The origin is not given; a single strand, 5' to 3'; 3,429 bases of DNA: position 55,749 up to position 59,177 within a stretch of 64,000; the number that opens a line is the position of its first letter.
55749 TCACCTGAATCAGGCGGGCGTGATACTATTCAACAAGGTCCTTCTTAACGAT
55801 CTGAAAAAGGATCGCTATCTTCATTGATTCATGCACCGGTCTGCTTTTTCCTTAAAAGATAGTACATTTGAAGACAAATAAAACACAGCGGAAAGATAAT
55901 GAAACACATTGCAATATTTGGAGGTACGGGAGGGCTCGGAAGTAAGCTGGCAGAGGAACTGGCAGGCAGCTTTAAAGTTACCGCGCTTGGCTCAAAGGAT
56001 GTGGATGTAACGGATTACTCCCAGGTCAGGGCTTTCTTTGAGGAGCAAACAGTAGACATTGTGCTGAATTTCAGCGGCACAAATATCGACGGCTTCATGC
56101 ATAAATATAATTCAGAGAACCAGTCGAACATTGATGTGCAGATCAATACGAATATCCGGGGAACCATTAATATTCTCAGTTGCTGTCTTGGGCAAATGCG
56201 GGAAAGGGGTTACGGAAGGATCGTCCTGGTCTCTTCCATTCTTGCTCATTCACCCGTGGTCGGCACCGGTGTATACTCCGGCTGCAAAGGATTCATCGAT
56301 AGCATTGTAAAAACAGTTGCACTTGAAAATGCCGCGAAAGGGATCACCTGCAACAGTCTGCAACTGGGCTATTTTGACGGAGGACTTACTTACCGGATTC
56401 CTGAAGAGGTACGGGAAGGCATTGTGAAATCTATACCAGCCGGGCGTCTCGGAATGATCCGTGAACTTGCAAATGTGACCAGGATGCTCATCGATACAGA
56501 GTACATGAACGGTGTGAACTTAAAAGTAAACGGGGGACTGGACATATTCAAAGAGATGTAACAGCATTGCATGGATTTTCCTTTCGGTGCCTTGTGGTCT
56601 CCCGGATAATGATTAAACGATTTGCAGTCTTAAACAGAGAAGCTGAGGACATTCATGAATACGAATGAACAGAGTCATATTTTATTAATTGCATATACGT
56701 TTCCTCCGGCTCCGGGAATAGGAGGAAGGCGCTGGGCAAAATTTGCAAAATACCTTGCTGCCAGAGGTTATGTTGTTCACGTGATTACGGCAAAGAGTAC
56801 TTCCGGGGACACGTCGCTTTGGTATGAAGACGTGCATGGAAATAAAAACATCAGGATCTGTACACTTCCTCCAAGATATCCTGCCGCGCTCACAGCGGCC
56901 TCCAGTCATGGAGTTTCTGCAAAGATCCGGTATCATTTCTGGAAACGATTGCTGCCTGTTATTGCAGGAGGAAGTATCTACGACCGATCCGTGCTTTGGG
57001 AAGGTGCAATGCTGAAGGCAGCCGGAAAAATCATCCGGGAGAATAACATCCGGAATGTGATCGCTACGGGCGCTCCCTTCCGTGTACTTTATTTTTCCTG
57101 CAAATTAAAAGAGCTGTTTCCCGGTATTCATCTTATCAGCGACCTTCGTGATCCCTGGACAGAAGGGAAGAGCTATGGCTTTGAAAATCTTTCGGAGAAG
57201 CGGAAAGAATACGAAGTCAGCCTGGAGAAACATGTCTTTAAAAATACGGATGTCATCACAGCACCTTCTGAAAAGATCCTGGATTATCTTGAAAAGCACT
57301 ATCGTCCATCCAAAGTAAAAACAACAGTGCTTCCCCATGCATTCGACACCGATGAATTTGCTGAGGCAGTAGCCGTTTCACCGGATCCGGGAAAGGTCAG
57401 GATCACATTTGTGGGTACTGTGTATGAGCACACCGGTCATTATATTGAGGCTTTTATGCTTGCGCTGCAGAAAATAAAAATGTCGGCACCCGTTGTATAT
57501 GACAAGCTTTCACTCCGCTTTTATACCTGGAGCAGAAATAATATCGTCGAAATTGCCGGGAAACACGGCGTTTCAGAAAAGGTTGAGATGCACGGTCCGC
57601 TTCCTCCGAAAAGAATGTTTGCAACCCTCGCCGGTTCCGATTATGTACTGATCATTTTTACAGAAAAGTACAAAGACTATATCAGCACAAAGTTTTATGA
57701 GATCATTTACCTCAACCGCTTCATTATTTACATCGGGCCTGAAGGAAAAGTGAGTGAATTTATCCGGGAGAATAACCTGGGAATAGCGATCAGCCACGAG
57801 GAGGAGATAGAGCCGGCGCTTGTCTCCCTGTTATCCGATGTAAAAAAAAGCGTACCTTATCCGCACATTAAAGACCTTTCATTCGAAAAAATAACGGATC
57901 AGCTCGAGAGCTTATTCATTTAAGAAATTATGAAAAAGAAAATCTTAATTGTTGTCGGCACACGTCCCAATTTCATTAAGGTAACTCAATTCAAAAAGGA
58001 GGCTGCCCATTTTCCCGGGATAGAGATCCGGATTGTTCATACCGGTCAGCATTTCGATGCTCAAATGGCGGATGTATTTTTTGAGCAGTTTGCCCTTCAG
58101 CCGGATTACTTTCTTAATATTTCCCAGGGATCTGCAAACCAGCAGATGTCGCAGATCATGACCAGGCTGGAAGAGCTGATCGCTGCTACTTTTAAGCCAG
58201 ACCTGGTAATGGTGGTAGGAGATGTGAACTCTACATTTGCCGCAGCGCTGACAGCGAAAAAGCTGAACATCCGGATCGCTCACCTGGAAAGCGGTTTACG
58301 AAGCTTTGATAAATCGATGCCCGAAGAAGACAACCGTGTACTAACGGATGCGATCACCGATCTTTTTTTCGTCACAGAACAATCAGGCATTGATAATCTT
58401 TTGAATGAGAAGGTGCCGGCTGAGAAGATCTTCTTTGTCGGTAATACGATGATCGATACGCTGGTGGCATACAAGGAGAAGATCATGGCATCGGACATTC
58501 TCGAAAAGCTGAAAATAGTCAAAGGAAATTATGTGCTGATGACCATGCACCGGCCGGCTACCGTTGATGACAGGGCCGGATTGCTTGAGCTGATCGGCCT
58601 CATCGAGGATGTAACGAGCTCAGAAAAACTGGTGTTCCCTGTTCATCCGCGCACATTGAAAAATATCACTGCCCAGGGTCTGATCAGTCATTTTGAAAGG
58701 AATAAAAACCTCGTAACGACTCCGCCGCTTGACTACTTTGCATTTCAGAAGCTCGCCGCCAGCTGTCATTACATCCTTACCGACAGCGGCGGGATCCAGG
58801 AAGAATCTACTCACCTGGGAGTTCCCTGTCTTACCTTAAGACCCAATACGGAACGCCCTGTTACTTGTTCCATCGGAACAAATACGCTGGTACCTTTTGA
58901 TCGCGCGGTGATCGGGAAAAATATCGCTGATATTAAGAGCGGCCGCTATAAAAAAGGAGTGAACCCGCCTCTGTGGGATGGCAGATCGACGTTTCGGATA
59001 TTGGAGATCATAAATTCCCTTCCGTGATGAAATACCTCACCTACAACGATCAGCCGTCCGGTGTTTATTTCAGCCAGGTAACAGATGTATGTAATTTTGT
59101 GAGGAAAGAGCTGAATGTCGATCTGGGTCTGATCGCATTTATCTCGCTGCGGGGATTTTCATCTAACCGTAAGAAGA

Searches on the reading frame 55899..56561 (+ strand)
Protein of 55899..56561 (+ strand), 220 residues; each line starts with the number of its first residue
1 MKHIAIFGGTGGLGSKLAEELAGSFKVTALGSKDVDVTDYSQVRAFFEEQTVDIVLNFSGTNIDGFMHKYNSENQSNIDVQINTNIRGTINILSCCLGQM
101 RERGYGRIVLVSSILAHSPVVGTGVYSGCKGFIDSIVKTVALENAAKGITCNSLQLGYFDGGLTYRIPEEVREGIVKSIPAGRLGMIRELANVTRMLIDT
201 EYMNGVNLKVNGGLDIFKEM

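Call 55: search_protein_families(library=pfam, proteins=[window:55899-56561:+], max_evalue=0.00001)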
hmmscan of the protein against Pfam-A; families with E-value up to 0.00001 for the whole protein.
window:55899-56561:+ (220 aa): 4 families
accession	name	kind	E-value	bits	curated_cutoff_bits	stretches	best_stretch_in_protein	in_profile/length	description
PF13561.12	adh_short_C2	-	3e-25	89.6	27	1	16-214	34-235/236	Enoyl-(Acyl carrier protein) reductase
PF00106.31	adh_short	-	2.3e-22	79.9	26.6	1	34-167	55-190/195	short chain dehydrogenase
PF01370.27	Epimerase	-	8.7e-08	32.3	20.9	1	4-113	1-115/240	NAD dependent epimerase/dehydratase family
PF04321.23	RmlD_sub_bind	-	2.4e-07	30.5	27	1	3-83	2-78/287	RmlD substrate binding domain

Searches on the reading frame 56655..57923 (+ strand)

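Call 55: search_protein_families(library=pfam, proteins=[window:56655-57923:+], max_evalue=0.00001)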
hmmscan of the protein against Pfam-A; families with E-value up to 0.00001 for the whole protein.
window:56655-57923:+ (422 aa): 1 family
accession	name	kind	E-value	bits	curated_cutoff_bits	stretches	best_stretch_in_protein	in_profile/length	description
PF13439.12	Glyco_transf_4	-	2.5e-10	41.1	28.5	1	25-233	6-169/170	Glycosyltransferase Family 4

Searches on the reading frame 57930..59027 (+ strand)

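Call 55: search_protein_families(library=pfam, proteins=[window:57930-59027:+], max_evalue=0.00001)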
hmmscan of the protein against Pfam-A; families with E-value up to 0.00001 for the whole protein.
window:57930-59027:+ (365 aa): 1 family
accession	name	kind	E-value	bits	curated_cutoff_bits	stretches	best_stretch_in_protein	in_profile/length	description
PF02350.25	Epimerase_2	-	1.8e-94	316.9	30.6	1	26-361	4-346/347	UDP-N-acetylglucosamine 2-epimerase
